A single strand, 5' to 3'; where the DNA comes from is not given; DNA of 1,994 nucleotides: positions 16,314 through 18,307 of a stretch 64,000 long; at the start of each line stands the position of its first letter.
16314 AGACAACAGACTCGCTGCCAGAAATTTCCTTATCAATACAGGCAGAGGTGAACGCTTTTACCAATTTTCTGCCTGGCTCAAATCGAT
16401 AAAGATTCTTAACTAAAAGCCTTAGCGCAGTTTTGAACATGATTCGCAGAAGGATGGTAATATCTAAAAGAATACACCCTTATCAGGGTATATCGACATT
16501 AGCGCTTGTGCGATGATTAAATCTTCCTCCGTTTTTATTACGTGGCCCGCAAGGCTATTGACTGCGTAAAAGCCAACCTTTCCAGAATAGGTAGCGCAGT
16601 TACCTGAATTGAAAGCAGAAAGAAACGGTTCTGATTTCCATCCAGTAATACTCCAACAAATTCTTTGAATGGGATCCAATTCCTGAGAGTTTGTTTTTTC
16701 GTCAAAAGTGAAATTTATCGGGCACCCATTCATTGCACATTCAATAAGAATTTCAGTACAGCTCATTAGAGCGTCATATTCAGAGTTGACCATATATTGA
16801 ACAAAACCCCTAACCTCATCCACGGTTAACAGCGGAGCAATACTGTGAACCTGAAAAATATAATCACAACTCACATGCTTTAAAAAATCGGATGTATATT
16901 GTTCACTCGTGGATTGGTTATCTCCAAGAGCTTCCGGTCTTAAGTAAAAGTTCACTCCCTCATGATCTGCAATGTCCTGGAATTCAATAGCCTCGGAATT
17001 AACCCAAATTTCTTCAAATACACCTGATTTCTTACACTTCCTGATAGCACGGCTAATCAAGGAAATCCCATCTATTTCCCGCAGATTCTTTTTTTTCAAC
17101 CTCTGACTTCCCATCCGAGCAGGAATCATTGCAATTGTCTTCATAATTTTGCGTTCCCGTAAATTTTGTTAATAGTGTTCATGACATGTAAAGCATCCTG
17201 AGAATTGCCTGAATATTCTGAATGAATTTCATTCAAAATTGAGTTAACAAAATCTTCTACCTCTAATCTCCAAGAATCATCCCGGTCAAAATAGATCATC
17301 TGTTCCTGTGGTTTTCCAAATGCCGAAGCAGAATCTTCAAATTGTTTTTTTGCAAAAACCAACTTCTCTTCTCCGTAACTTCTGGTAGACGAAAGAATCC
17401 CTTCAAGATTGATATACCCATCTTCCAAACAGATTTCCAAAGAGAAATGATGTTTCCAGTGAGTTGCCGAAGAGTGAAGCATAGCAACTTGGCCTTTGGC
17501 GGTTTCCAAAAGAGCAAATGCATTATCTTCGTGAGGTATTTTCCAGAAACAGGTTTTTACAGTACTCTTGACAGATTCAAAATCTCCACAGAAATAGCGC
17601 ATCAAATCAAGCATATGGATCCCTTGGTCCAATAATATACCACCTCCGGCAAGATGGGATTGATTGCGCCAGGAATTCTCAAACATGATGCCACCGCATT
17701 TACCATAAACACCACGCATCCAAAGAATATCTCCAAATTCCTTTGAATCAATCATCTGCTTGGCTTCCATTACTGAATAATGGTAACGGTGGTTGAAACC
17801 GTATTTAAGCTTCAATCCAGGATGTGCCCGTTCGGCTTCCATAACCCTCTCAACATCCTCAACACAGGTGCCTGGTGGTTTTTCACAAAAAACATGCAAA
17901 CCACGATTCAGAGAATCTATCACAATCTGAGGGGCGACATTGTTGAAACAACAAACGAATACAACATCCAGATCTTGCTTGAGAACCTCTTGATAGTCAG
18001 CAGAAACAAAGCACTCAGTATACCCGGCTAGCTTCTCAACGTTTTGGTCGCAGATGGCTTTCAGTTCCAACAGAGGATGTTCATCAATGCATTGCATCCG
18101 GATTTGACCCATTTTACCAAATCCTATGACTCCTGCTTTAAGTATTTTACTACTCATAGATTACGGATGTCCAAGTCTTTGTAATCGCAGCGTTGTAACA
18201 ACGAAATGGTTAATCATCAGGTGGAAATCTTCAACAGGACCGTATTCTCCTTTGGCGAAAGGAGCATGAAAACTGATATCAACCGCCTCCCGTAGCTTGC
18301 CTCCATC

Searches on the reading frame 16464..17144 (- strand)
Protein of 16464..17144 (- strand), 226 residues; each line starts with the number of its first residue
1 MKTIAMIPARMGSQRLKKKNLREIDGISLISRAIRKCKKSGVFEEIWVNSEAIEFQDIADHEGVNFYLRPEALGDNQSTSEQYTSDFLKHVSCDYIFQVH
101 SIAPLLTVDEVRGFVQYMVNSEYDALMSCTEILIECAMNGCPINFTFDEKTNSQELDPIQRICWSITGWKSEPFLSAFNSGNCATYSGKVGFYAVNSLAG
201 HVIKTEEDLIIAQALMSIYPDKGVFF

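Call 19: search_protein_families(library=pfam, proteins=[window:16464-17144:-], max_evalue=0.0001)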
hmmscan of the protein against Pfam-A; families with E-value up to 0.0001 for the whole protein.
window:16464-17144:- (226 aa): 2 families
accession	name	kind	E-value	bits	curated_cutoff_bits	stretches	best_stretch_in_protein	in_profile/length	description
PF02348.25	CTP_transf_3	-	2.5e-20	73.7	22.6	1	4-130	1-126/217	Cytidylyltransferase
PF12804.13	NTP_transf_3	-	9.8e-05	23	27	0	10-128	11-121/160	MobA-like NTP transferase domain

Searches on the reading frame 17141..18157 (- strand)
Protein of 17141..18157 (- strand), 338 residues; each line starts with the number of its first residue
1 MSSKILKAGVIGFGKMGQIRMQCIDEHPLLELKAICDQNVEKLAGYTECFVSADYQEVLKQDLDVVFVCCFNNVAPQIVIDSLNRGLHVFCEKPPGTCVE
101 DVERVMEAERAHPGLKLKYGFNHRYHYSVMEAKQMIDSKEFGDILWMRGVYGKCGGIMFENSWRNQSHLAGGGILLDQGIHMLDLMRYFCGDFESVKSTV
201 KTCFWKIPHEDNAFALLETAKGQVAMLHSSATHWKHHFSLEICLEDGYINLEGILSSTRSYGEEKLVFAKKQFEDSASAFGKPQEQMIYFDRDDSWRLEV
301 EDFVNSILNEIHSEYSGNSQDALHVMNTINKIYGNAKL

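Call 19: search_protein_families(library=pfam, proteins=[window:17141-18157:-], max_evalue=0.0001)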
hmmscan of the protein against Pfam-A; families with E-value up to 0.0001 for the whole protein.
window:17141-18157:- (338 aa): 4 families
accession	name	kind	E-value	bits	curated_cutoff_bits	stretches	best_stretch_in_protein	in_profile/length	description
PF22725.1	GFO_IDH_MocA_C3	-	3.9e-26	91.9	27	1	130-249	2-123/124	GFO/IDH/MocA C-terminal domain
PF01408.29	GFO_IDH_MocA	-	2e-17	64.4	24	1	7-112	2-112/120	Oxidoreductase family, NAD-binding Rossmann fold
PF02894.22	GFO_IDH_MocA_C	-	1.3e-14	54.9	22.9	1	133-330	1-204/218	Oxidoreductase family, C-terminal alpha/beta domain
PF08635.15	ox_reductase_C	-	4.4e-05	23.6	22.5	0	124-199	1-73/142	Putative oxidoreductase C terminal domain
